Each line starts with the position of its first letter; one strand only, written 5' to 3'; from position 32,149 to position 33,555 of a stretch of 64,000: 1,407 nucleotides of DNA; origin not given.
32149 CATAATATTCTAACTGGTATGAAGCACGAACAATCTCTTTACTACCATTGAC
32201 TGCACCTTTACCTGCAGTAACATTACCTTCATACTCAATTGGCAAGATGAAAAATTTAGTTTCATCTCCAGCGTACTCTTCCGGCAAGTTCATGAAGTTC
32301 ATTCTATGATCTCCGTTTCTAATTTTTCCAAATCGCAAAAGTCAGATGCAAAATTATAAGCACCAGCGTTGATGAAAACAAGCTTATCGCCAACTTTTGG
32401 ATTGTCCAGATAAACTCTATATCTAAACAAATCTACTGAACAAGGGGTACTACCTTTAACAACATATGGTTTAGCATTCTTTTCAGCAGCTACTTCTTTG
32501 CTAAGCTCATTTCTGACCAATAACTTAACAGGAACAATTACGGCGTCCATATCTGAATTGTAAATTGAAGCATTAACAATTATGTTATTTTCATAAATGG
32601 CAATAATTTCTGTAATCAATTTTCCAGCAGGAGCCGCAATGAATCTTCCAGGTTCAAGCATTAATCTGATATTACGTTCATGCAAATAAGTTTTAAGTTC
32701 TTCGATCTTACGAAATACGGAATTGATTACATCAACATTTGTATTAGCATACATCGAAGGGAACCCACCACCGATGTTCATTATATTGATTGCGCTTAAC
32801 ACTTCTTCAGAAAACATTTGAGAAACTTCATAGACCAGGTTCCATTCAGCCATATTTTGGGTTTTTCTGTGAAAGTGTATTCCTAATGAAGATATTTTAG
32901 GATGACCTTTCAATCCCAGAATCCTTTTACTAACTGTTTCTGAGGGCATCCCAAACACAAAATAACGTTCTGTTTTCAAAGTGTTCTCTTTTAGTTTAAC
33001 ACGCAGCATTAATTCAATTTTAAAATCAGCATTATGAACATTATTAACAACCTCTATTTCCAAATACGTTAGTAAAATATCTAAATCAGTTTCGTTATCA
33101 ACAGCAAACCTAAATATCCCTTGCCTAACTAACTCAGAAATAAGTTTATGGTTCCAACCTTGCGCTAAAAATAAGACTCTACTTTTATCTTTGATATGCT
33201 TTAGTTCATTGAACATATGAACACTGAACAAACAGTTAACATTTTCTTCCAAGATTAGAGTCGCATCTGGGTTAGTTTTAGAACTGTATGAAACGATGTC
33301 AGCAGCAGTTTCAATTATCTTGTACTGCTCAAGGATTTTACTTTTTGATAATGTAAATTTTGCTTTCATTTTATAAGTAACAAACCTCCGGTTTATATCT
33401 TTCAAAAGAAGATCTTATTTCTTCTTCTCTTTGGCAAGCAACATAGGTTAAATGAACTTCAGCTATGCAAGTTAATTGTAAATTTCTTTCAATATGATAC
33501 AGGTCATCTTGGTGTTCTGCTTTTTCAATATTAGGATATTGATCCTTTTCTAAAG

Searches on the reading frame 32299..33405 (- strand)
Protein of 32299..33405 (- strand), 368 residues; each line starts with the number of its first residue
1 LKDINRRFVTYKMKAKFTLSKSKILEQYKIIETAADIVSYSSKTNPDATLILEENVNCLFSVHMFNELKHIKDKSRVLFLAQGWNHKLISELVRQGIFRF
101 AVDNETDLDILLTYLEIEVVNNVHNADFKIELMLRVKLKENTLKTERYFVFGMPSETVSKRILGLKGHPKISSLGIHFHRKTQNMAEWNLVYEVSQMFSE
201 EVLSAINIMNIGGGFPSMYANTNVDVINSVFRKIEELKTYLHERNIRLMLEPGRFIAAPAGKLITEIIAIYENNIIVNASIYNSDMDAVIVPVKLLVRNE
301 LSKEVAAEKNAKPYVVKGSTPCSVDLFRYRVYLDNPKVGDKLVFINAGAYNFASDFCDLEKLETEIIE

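Call 99: search_protein_families(library=pfam, proteins=[window:32299-33405:-], max_evalue=0.00001)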
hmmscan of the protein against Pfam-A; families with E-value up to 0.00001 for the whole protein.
window:32299-33405:- (368 aa): 2 families
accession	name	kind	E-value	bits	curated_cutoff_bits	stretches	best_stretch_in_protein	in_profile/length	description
PF02784.22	Orn_Arg_deC_N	-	8.2e-11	42.2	23.4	1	60-258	43-247/247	Pyridoxal-dependent decarboxylase, pyridoxal binding domain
PF00278.28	Orn_DAP_Arg_deC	-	3.3e-06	27.7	23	0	254-348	5-95/95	Pyridoxal-dependent decarboxylase, C-terminal sheet domain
